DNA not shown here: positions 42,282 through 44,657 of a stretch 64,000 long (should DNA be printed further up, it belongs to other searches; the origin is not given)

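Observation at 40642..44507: Cyclic-nucleotide effector island: PilZ-YajQ-PilZ followed by a cNMP-binding patatin phospholipase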

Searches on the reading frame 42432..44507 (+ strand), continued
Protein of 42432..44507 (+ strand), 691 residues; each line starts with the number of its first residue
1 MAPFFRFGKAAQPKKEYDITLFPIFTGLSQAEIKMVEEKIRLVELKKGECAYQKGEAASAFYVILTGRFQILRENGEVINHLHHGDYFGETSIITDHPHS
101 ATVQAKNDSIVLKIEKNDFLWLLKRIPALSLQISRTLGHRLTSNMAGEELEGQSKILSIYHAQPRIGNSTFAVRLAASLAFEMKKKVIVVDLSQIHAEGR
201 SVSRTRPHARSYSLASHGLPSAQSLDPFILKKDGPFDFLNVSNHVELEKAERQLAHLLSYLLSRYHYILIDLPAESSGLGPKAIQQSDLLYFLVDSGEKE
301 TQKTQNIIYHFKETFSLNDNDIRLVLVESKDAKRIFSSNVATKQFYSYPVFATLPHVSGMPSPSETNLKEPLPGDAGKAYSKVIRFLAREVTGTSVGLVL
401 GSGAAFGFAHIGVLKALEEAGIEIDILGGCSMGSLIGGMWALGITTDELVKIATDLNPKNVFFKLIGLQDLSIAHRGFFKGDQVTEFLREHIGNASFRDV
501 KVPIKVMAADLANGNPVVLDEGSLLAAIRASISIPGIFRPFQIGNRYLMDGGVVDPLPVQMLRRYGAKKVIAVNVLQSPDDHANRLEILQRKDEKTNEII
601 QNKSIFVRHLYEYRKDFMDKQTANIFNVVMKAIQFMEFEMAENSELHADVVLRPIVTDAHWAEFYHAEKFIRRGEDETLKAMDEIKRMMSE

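Call 42: search_protein_families(library=pfam, proteins=[L005:1901-2296:+, L005:2321-2671:+, L005:2548-3057:+, L005:3217-3687:+, L005:3689-4072:+, L003:1274-2305:+, L003:2429-3004:+, L003:2998-3366:+, L003:3363-4163:+, L003:4060-5256:+], max_evalue=0.01)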
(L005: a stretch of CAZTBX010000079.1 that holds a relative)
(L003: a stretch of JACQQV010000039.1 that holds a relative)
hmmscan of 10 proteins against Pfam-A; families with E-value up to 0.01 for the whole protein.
L005:1901-2296:+ (131 aa): 1 family
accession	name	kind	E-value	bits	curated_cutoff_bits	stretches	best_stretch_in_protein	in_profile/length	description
PF07238.19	PilZ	-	9.7e-11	42.3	22.5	1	20-118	1-101/102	PilZ domain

L005:2321-2671:+ (116 aa): 1 family
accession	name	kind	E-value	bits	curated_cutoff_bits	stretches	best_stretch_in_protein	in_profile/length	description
PF07238.19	PilZ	-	3.2e-13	50.3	22.5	1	4-110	2-100/102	PilZ domain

L005:2548-3057:+ (169 aa): 0 families

L005:3217-3687:+ (156 aa): 1 family
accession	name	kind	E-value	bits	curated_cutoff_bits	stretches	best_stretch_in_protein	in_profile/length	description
PF00287.24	Na_K-ATPase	-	0.0019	17.8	23.3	1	85-151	198-264/284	Sodium / potassium ATPase beta chain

L005:3689-4072:+ (127 aa): 1 family
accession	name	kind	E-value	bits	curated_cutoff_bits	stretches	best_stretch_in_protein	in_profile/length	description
PF07238.19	PilZ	-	6.9e-09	36.4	22.5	1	15-122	1-101/102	PilZ domain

L003:1274-2305:+ (343 aa): 3 families
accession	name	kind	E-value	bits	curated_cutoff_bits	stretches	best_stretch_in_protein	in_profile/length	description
PF07238.19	PilZ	-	3.9e-11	43.6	22.5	1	220-331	1-101/102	PilZ domain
PF04471.18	Mrr_cat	-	3.3e-10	40.5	21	1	99-201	1-114/115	Restriction endonuclease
PF10966.13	DUF2768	-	0.0031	18.4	23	1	22-63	3-46/58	Protein of unknown function (DUF2768)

L003:2429-3004:+ (191 aa): 1 family
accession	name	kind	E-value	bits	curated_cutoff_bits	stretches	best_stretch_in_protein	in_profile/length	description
PF01035.26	DNA_binding_1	-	3.1e-28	97.9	27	1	104-183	1-80/81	6-O-methylguanine DNA methyltransferase, DNA binding domain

L003:2998-3366:+ (122 aa): 1 family
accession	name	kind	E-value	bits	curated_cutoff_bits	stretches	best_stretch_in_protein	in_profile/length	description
PF07238.19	PilZ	-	2.5e-09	37.8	22.5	1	3-113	1-100/102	PilZ domain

L003:3363-4163:+ (266 aa): 2 families
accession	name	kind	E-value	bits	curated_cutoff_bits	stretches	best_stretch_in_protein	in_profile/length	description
PF01887.21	SAM_HAT_N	-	4e-52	176.3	26.3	1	7-151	1-145/145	SAM hydroxide adenosyltransferase N-terminal domain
PF20257.3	SAM_HAT_C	-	6.8e-18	65.2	25.5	1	174-260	1-83/84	SAM hydroxide adenosyltransferase C-terminal domain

L003:4060-5256:+ (398 aa): 3 families
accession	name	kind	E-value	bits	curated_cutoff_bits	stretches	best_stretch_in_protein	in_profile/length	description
PF01435.24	Peptidase_M48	-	1.8e-25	90.3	20.3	1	200-396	7-183/186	Peptidase family M48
PF16491.10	Peptidase_M48_N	-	2.2e-17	63.9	27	1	33-190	20-178/179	CAAX prenyl protease N-terminal, five membrane helices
PF05569.17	Peptidase_M56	-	0.00029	20.6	31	1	188-283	128-218/296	BlaR1 peptidase M56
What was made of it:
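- L003 keeps the lipid genes, but its PilZ genes are separated from the lipase by unrelated genes (call 42).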

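Call 77: search_protein_families(library=ncbifam, proteins=[L084:6410-7894:+, L086:7178-7894:+], max_evalue=1e-10)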
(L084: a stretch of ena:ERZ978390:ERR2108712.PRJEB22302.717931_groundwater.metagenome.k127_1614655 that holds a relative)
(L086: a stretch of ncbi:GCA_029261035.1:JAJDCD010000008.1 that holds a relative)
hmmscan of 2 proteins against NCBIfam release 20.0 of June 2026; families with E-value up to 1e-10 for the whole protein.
L084:6410-7894:+ (494 aa): 12 families
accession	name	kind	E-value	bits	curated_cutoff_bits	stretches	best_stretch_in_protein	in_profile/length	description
NF000756.0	PRK00047.1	subfamily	1.3e-207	690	498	1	3-491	4-493/502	glycerol kinase GlpK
TIGR01311.1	glycerol_kin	equivalog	5.3e-196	651.8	590.35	1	4-491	1-492/496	glycerol kinase GlpK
TIGR01312.1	XylB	equivalog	1.9e-57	194.9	380.25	1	8-468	2-456/481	xylulokinase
TIGR01314.1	gntK_FGGY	equivalog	5.7e-33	114.2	648.55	1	5-459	1-458/505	gluconokinase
NF008187.0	PRK10939.1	equivalog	1.4e-30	106.5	528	1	3-324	3-320/521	autoinducer-2 kinase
TIGR02628.1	fuculo_kin_coli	equivalog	3.6e-24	85.5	470.9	1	6-467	3-458/465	L-fuculokinase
NF011601.0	PRK15027.1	equivalog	5.3e-24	84.5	912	1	7-459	3-444/484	xylulokinase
TIGR01315.1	5C_CHO_kinase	subfamily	1.8e-23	83.1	408.7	1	314-464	356-505/541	FGGY family pentulose kinase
NF003154.0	PRK04123.1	equivalog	1.6e-21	76.6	428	1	330-478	371-518/554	ribulokinase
TIGR02627.1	rhamnulo_kin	equivalog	6.6e-16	57.9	527.95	1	8-229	2-216/454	rhamnulokinase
NF007925.0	PRK10640.1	equivalog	2.1e-14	52.8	639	0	4-226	4-219/489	rhamnulokinase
TIGR01234.1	L-ribulokinase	equivalog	1.7e-13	50.2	583.25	1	329-463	363-497/536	ribulokinase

L086:7178-7894:+ (238 aa): 2 families
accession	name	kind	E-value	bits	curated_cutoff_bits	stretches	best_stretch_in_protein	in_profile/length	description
NF006989.0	PRK09454.1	equivalog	3.7e-25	88.7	264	1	9-234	12-244/251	glycerophosphodiester phosphodiesterase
NF053857.1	LysphglycPlipDStph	equivalog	2.3e-14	53.4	450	1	8-149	47-197/305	lysophosphatidylglycerol phospholipase D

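Call 78: search_protein_families(library=padloc, proteins=[window:42432-44507:+], max_evalue=0.01)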
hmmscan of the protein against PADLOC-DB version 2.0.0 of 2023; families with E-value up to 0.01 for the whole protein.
window:42432-44507:+ (691 aa): 7 families
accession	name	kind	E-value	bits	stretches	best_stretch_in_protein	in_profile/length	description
PDLC00731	Effector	-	8.7e-16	55.7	1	36-142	36-142/306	TIR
PDLC00732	Effector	-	6.1e-15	52.9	1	35-143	31-139/301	TIR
PDLC02371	PycTIR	-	6.7e-15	53.2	1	37-147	34-144/288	-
PDLC00734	PycC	-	2e-07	28.4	1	34-124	27-121/374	Pycsar cyclase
PDLC00758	Effector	-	4.1e-06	24.3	1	420-554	37-184/331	Phospholipase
PDLC00755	Effector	-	2.8e-05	21.4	1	398-520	14-130/311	Phospholipase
PDLC00757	Effector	-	0.00019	18.9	1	423-554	43-189/331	Phospholipase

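Call 84: search_solved_structures(query=window:42432-44507:+, max_evalue=0.001, show_alignments=0)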
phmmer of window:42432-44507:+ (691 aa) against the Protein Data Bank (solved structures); distinct sequences matched with E-value up to 0.001: 95 (the best 60 are shown).
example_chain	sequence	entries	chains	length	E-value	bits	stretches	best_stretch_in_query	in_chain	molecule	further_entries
5fqu_A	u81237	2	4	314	3.7e-33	118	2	484-581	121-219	PATATIN-LIKE PROTEIN, PLPD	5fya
5ezr_A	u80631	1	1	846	2.3e-26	95.6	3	19-124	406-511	cGMP-dependent protein kinase, putative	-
4rz7_A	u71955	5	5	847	2.3e-26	95.6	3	19-124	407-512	cGMP-dependent protein kinase, putative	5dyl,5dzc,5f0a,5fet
9p74_A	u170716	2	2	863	2.5e-26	95.5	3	19-124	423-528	cGMP-dependent protein kinase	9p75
5dyk_A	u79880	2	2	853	1.1e-25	93.4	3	21-124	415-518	CGMP-dependent protein kinase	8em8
9ya0_MA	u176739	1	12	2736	3e-18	68.8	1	21-129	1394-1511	PCR12, TGME49_219070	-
4din_B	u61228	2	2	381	3.2e-13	52.2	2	12-119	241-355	cAMP-dependent protein kinase type I-beta regulatory subunit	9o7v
3of1_A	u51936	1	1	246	7.4e-13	51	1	22-124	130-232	cAMP-dependent protein kinase regulatory subunit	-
1o7f_A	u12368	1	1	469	1.9e-12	49.6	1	45-133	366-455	CAMP-DEPENDENT RAP1 GUANINE-NUCLEOTIDE EXCHANGE FACTOR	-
5jr7_B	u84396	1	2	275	2.9e-12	49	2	12-119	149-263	cAMP-dependent protein kinase type I-alpha regulatory subunit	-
1ne4_A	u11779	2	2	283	3e-12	48.9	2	12-119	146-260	cAMP-dependent protein kinase type I-alpha regulatory chain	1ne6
1rgs_A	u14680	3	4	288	3.2e-12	48.9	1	12-119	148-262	CAMP DEPENDENT PROTEIN KINASE | cAMP-dependent protein kinase type I-alpha regulatory chain | cAMP-dependent protein kinase type I-alpha regulatory subunit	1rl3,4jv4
4x6r_B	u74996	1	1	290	4.5e-12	48.4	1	12-119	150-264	cAMP-dependent protein kinase type I-alpha regulatory subunit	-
2qcs_B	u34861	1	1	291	4.6e-12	48.3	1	12-119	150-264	cAMP-dependent protein kinase type I-alpha regulatory subunit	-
4mx3_A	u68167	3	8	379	8.9e-12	47.4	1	13-119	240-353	cAMP-dependent protein kinase type I-alpha regulatory subunit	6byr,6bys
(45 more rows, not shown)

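Call 87: search_protein_families(library=pfam, proteins=[L007:49-1758:+, L007:1887-3302:+, L007:3306-3917:+, L007:4021-5085:+, L007:5088-5960:+, L007:8048-8461:+, L007:8458-8874:+, L007:8777-9292:+, L007:9299-11599:+, L007:11619-12002:+], max_evalue=0.0001)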
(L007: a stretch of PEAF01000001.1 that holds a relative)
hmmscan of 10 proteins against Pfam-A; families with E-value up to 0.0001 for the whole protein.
L007:49-1758:+ (569 aa): 2 families
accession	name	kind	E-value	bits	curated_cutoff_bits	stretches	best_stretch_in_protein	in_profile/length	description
PF00330.25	Aconitase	-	4e-61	207.8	28.7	1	2-238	247-463/463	Aconitase family (aconitate hydratase)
PF00694.25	Aconitase_C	-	4.6e-39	134.2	22.8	1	368-495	3-130/131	Aconitase C-terminal domain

L007:1887-3302:+ (471 aa): 1 family
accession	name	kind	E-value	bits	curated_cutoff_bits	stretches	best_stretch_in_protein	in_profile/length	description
PF00330.25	Aconitase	-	1.9e-181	604.5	28.7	1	7-457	1-463/463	Aconitase family (aconitate hydratase)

L007:3306-3917:+ (203 aa): 1 family
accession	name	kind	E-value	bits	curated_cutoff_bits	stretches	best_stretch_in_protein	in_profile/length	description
PF00694.25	Aconitase_C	-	5.7e-43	146.8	22.8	1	1-124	1-129/131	Aconitase C-terminal domain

L007:4021-5085:+ (354 aa): 1 family
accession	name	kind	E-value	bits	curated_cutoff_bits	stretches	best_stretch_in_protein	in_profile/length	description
PF01264.26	Chorismate_synt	-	5.1e-135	449.8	27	1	10-348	1-327/327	Chorismate synthase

L007:5088-5960:+ (290 aa): 4 families
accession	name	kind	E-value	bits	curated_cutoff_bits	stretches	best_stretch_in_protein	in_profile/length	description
PF00106.31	adh_short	-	5.9e-49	166.6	26.6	1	7-196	2-189/195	short chain dehydrogenase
PF13561.12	adh_short_C2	-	2.6e-31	109.5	27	1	14-206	3-195/236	Enoyl-(Acyl carrier protein) reductase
PF08659.16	KR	-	6.2e-11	43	22.6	1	8-168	3-161/180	KR domain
PF01370.27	Epimerase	-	2.9e-05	24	20.9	1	8-150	1-122/240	NAD dependent epimerase/dehydratase family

L007:8048-8461:+ (137 aa): 3 families
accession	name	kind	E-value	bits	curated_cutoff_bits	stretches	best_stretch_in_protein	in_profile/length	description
PF01050.24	MannoseP_isomer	-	3.4e-30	105.1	23.6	1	8-113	11-116/116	Mannose-6-phosphate isomerase C-terminal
PF07883.17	Cupin_2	-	6.2e-11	42.3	27.2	1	29-97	2-69/70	Cupin domain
PF00190.28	Cupin_1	-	6.2e-05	23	22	1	11-95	18-110/151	Cupin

L007:8458-8874:+ (138 aa): 1 family
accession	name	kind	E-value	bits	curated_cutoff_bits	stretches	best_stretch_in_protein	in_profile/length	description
PF01894.22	UPF0047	-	3.4e-38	130.8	27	1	20-135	1-117/117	Uncharacterised protein family UPF0047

L007:8777-9292:+ (171 aa): 0 families

L007:9299-11599:+ (766 aa): 4 families
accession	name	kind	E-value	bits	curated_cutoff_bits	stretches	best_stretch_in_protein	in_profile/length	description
PF00072.30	Response_reg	-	1.7e-45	154.1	30.2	2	649-759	1-110/111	Response regulator receiver domain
PF02518.31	HATPase_c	-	1.6e-31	109.5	26.4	1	363-476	1-106/111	Histidine kinase-, DNA gyrase B-, and HSP90-like ATPase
PF00512.31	HisKA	-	5.2e-18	65.3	26.9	1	252-316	2-66/66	His Kinase A (phospho-acceptor) domain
PF00672.30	HAMP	-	1e-10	42.2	25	1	65-116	1-52/53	HAMP domain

L007:11619-12002:+ (127 aa): 1 family
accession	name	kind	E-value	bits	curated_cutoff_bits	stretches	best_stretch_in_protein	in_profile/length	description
PF01479.30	S4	-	1.6e-09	37.8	22.8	1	8-53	2-48/48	S4 domain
